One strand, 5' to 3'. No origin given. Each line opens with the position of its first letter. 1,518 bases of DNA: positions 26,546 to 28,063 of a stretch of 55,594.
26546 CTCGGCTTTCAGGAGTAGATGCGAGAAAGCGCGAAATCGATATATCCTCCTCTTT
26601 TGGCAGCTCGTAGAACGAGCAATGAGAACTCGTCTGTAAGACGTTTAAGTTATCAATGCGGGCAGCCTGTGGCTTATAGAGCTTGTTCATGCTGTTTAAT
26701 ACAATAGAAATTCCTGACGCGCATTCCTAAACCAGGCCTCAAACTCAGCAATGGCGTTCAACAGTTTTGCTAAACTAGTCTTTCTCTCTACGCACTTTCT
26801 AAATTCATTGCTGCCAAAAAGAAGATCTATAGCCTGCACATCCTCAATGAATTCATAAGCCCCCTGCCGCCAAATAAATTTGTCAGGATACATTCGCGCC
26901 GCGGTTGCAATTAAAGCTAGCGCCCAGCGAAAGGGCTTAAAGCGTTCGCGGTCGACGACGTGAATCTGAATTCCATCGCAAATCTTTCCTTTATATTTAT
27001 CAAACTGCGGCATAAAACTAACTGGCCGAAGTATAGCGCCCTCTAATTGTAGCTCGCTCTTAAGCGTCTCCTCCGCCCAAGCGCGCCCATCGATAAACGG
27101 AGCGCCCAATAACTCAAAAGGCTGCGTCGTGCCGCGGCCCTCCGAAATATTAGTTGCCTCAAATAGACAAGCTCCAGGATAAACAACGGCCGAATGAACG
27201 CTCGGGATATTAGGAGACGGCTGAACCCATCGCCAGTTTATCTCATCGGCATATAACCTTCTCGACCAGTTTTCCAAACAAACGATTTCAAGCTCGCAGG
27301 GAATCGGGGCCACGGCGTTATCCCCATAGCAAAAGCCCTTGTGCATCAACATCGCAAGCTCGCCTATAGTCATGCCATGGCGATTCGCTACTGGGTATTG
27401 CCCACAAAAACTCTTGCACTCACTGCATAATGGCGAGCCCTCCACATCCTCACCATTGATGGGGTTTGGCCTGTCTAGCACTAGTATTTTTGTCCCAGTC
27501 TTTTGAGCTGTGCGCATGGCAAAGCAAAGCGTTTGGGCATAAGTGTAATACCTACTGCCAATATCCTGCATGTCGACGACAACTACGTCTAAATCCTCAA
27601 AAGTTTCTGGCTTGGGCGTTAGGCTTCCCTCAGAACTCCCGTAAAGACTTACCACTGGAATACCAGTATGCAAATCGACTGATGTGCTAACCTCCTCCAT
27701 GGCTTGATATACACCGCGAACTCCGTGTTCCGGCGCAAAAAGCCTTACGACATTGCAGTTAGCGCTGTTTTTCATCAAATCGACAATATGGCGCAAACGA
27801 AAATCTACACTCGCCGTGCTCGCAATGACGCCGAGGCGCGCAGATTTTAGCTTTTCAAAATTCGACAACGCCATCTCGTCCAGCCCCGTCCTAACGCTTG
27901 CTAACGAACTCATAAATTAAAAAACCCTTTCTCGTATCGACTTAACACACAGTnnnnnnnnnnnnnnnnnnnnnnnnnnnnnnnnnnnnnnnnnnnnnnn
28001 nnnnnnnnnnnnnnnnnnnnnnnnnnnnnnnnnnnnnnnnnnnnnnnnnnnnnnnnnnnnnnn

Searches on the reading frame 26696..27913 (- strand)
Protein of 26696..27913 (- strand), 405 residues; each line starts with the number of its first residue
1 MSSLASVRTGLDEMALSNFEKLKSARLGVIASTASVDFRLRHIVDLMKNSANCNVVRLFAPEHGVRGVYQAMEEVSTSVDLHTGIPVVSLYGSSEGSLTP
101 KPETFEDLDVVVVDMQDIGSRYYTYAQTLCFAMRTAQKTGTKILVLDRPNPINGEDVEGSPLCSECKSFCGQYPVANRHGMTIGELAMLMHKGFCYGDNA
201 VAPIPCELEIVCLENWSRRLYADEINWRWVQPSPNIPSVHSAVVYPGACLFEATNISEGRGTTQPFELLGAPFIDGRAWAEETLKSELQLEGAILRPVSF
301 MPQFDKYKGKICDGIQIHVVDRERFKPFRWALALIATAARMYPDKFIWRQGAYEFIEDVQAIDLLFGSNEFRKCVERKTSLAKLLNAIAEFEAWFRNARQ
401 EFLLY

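Call 7: search_protein_families(library=pfam, proteins=[window:26696-27913:-], max_evalue=0.001)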
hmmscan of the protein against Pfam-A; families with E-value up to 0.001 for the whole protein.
window:26696-27913:- (405 aa): 2 families
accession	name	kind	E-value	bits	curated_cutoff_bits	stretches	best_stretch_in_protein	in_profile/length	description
PF07075.17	NamZ_N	-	4.9e-68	229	26.9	1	28-239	2-202/203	Exo-beta-N-acetylmuramidase NamZ, N-terminal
PF20732.2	NamZ_C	-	6.7e-49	167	25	1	244-405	2-152/152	Exo-beta-N-acetylmuramidase NamZ, C-terminal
